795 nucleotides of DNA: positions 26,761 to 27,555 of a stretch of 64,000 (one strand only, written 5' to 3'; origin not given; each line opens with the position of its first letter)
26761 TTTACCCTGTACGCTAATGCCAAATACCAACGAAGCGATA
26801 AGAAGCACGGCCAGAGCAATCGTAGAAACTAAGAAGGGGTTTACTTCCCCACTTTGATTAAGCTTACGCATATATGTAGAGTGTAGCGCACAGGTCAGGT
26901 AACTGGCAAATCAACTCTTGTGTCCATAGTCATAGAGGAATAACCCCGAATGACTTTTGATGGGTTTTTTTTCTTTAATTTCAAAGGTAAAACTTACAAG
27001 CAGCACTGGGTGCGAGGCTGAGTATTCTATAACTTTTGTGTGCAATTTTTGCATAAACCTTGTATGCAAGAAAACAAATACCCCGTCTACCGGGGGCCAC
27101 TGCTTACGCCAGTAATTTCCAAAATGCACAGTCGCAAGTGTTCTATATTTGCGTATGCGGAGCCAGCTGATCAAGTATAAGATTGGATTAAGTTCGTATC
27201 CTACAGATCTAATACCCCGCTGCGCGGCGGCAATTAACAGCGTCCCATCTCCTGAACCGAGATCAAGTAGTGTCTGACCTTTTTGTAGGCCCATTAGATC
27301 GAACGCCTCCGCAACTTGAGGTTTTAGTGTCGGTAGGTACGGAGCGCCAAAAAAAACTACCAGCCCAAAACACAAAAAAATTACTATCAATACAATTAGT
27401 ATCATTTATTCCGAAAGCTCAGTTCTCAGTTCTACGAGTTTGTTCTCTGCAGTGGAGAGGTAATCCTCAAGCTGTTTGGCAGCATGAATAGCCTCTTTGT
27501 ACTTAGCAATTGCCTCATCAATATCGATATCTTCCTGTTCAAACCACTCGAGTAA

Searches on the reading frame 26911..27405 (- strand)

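Call 93: search_protein_families(library=padloc, proteins=[window:26911-27405:-], max_evalue=1)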
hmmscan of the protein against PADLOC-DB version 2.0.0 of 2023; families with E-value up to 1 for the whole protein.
window:26911-27405:- (164 aa): 17 families
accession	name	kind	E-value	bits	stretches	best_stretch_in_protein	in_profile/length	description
PDLC04134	mad2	-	2.9e-09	34.3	1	22-111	271-363/492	mads_2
PDLC03224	MTase_II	-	1.6e-07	28.6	1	39-124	90-179/481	Type II methyltransferase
PDLC03364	MTase_II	-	1.1e-05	22.6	1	23-83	38-99/380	Type II methyltransferase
PDLC03320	MTase_II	-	0.0011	16.2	1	26-87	215-277/289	Type II methyltransferase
PDLC03380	MTase_II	-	0.0014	15.9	1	27-82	41-96/393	Type II methyltransferase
PDLC03239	MTase_II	-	0.0024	14.6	1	41-85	91-135/442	Type II methyltransferase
PDLC03325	MTase_II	-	0.0038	14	1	23-121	72-172/426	Type II methyltransferase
PDLC03322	MTase_II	-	0.0045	13.9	1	28-80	47-102/446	Type II methyltransferase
PDLC03249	MTase_II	-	0.0045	13.8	1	40-88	136-184/541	Type II methyltransferase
PDLC03351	MTase_II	-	0.007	13.6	1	26-80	130-184/348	Type II methyltransferase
PDLC03371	MTase_II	-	0.01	13.4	1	37-87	205-255/260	Type II methyltransferase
PDLC03283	MTase_II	-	0.015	12.6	1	42-78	229-265/352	Type II methyltransferase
PDLC03387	MTase_II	-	0.018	12.2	1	29-85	220-276/289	Type II methyltransferase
PDLC03321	MTase_II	-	0.019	12.2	1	41-84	199-242/245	Type II methyltransferase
PDLC03222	MTase_II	-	0.02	11.5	1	46-115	158-231/602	Type II methyltransferase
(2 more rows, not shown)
